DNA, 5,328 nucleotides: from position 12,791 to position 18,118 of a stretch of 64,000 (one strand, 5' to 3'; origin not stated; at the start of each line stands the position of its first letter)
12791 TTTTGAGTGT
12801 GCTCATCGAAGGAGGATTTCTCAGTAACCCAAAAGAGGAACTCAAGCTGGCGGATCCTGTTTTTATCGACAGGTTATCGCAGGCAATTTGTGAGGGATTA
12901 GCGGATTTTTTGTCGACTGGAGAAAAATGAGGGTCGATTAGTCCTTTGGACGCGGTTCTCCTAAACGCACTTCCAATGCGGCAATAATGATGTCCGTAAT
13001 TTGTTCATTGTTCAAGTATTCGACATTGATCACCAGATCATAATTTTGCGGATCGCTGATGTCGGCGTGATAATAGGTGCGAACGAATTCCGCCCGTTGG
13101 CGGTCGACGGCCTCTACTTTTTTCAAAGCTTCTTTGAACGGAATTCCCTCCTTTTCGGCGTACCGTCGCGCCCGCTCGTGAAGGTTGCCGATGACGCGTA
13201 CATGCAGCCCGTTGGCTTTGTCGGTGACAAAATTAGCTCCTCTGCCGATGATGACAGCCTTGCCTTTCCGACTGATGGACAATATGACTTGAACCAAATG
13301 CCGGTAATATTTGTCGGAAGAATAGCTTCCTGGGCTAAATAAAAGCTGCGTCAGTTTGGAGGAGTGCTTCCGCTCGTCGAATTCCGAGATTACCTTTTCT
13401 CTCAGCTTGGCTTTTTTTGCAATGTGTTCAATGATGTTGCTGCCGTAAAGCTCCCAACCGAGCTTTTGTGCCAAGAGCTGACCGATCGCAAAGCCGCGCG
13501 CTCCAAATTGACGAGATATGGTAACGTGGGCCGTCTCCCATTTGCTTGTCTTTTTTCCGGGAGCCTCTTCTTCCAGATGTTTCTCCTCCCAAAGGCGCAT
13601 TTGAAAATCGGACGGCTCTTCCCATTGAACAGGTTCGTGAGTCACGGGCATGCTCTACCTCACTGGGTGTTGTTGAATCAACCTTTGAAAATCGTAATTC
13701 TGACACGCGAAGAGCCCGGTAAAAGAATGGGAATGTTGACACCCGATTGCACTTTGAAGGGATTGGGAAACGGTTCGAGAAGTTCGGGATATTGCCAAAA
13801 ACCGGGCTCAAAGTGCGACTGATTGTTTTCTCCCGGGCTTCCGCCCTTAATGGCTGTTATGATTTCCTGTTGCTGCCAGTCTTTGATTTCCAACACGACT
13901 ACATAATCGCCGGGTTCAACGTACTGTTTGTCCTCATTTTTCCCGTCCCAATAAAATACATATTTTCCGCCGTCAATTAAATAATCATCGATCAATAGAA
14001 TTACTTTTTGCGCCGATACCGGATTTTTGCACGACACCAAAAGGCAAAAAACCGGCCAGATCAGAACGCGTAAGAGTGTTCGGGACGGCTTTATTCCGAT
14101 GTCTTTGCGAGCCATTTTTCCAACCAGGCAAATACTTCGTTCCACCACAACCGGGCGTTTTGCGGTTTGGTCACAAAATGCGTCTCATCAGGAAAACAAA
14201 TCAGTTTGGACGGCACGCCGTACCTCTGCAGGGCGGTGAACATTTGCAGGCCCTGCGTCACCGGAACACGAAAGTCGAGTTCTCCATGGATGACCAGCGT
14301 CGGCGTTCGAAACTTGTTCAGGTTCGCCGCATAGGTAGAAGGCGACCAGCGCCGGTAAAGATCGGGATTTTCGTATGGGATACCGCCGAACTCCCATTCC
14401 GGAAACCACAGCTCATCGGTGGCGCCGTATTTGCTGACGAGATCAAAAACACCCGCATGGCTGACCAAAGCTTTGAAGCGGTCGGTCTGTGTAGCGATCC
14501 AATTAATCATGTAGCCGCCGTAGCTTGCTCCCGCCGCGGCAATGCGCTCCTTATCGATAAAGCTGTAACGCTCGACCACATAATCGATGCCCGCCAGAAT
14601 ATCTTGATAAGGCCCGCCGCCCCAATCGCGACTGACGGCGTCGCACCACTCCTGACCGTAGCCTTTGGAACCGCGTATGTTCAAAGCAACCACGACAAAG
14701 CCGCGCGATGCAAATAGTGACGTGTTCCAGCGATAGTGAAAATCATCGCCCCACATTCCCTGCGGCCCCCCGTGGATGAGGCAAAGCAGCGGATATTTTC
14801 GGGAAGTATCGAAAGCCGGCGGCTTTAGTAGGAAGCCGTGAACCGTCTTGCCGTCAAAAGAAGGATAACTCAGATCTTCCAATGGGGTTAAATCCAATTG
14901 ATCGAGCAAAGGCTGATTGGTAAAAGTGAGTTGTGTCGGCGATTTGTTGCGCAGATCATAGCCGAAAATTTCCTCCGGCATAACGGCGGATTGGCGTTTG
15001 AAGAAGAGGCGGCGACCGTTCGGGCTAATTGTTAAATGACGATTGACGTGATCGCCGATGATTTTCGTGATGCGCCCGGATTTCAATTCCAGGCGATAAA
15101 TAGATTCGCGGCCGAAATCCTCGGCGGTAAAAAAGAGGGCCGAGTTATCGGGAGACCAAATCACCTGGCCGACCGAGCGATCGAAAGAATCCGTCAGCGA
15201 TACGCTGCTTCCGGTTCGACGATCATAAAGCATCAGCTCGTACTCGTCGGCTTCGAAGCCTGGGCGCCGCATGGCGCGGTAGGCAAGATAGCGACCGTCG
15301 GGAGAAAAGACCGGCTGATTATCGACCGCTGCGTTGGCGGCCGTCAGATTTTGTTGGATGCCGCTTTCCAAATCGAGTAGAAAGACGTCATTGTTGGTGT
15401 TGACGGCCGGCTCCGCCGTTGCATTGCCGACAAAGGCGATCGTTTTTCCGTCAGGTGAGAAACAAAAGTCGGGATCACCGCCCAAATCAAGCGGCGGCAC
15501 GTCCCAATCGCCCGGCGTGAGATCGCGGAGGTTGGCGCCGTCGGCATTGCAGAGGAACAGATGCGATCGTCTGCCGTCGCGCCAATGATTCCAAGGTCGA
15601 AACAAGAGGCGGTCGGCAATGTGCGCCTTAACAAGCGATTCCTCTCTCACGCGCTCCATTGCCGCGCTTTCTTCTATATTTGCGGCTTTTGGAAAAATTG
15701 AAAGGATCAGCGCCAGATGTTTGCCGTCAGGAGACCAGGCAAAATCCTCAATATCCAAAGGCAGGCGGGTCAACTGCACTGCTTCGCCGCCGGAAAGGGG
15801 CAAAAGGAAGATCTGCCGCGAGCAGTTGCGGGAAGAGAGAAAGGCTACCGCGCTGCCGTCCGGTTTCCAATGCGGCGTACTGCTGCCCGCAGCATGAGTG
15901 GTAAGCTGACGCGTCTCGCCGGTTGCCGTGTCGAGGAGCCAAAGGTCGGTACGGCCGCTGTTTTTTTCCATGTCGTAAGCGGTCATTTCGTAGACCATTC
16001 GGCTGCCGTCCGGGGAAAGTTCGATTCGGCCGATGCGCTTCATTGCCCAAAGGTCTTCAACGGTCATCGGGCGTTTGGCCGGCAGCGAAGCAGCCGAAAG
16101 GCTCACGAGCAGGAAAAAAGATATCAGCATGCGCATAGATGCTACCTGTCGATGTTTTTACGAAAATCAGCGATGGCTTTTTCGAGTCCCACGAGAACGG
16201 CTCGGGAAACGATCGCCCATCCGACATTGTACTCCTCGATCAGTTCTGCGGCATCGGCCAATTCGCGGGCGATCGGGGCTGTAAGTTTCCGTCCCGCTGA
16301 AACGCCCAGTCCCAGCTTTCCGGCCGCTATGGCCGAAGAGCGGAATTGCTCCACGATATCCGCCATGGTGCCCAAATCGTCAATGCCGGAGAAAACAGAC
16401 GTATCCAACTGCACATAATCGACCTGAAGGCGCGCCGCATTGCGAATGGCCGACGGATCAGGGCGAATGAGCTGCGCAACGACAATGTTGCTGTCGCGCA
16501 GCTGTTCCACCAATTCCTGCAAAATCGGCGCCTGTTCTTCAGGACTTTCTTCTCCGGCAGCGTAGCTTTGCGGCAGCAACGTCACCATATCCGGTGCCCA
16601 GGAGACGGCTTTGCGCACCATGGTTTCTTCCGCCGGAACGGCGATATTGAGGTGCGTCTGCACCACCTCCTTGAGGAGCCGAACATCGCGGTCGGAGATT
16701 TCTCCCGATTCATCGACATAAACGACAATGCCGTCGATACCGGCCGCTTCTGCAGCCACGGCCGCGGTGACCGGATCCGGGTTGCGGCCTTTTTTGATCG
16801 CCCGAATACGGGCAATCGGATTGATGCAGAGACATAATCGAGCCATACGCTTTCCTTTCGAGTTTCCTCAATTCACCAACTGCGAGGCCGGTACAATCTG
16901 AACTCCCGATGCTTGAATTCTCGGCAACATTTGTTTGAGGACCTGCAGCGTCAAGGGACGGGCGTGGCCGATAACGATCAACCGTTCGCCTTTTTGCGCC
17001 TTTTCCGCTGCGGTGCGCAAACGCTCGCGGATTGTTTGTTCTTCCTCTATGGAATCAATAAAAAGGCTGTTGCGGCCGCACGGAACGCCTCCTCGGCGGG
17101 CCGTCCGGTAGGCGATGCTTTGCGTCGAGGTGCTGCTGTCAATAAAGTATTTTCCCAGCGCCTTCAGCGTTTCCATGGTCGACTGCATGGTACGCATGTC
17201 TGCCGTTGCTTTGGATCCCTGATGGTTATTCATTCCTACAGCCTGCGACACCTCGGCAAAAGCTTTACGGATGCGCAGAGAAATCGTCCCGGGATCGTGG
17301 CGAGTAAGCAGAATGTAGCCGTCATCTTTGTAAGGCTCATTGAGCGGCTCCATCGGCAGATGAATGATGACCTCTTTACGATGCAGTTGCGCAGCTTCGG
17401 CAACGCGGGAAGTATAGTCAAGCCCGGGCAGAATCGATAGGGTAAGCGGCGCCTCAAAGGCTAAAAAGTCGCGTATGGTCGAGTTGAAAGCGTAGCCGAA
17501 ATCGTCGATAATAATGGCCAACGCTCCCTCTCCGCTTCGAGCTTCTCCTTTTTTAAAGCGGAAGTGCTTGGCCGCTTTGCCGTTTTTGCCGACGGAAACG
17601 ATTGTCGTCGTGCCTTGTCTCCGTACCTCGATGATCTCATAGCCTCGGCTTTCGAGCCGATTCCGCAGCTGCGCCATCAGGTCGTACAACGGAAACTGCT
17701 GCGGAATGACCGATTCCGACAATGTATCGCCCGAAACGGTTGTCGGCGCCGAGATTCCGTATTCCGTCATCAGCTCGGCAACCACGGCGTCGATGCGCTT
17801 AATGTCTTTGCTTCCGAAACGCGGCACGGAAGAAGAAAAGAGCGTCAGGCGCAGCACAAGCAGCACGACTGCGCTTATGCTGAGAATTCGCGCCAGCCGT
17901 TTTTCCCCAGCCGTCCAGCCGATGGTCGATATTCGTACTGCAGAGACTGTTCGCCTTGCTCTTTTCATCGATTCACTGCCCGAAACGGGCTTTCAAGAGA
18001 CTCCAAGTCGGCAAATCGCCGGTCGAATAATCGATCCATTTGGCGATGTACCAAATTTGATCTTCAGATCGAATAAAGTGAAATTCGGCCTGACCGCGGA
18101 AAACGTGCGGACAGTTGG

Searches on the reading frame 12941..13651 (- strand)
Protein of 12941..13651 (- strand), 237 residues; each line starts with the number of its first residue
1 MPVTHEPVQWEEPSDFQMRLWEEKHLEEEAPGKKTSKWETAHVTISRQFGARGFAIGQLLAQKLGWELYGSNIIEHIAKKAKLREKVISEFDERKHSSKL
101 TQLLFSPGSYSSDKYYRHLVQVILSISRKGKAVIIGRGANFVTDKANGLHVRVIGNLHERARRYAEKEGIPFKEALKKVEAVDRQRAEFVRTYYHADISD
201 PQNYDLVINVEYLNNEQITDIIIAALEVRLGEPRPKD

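Call 15: search_protein_families(library=pfam, proteins=[window:12941-13651:-], max_evalue=0.001)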
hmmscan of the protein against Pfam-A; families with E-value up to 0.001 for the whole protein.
window:12941-13651:- (237 aa): 1 family
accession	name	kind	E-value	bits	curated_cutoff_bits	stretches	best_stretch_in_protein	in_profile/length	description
PF13189.12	Cytidylate_kin2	-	2.5e-42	145.5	28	1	42-211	1-175/176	Cytidylate kinase-like family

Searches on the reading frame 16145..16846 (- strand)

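Call 15: search_protein_families(library=pfam, proteins=[window:16145-16846:-], max_evalue=0.001)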
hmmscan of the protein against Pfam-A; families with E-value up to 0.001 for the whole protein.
window:16145-16846:- (234 aa): 1 family
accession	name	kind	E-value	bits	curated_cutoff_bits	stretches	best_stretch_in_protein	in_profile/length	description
PF03740.19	PdxJ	-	2.7e-45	154.7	24.5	1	4-231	2-233/234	Pyridoxal phosphate biosynthesis protein PdxJ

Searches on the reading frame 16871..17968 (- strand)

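Call 15: search_protein_families(library=pfam, proteins=[window:16871-17968:-], max_evalue=0.001)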
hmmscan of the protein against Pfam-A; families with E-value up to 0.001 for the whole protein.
window:16871-17968:- (366 aa): 1 family
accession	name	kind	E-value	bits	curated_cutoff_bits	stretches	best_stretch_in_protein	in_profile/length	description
PF04748.18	Polysacc_deac_2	-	5.4e-66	222.2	27.5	1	152-365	1-212/212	Divergent polysaccharide deacetylase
